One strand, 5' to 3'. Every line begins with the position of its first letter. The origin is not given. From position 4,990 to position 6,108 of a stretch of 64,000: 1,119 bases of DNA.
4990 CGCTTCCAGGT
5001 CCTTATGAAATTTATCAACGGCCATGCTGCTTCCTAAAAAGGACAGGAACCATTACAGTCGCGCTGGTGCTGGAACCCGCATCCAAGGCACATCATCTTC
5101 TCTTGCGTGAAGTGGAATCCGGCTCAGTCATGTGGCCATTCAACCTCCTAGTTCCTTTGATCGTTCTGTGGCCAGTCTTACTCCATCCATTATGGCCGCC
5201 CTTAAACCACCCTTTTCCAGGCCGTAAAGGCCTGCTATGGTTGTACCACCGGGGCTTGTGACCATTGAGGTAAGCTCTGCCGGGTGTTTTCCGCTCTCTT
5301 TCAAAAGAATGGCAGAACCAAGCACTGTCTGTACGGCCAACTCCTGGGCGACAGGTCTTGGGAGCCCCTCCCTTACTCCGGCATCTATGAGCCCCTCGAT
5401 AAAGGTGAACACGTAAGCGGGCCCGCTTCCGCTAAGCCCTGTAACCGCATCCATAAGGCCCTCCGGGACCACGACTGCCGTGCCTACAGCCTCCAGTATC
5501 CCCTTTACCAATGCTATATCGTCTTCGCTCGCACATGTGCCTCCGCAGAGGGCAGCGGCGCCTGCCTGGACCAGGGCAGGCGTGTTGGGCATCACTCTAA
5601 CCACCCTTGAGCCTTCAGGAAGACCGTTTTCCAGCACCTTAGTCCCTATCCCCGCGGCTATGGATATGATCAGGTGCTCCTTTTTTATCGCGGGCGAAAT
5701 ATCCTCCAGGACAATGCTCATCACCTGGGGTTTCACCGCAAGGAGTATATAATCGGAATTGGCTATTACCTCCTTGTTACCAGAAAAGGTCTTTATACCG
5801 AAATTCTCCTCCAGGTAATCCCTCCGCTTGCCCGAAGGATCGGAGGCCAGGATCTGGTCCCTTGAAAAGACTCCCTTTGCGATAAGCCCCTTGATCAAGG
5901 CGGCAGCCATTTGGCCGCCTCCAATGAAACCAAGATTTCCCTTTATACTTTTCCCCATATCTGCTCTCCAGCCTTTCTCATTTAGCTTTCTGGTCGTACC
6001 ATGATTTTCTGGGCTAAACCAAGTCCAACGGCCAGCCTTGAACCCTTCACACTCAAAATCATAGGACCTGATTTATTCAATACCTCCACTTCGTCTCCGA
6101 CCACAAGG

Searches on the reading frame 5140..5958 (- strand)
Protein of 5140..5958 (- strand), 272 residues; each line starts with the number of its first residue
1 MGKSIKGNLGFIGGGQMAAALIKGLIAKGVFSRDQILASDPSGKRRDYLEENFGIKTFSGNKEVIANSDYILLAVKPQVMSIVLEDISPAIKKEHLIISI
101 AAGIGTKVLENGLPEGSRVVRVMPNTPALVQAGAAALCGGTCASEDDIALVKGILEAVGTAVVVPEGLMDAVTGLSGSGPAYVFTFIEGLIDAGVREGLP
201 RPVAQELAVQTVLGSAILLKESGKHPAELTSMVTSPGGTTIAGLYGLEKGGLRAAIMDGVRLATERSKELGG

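Call 43: search_protein_families(library=pfam, proteins=[window:5140-5958:-], max_evalue=0.0001)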
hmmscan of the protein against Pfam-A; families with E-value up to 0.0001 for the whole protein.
window:5140-5958:- (272 aa): 2 families
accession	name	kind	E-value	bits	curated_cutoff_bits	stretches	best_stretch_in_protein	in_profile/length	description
PF14748.11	P5CR_dimer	-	1.3e-41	141.5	25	1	166-270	1-105/105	Pyrroline-5-carboxylate reductase dimerisation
PF03807.23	F420_oxidored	-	8.8e-21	74.8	21.6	1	9-103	2-94/94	NADP oxidoreductase coenzyme F420-dependent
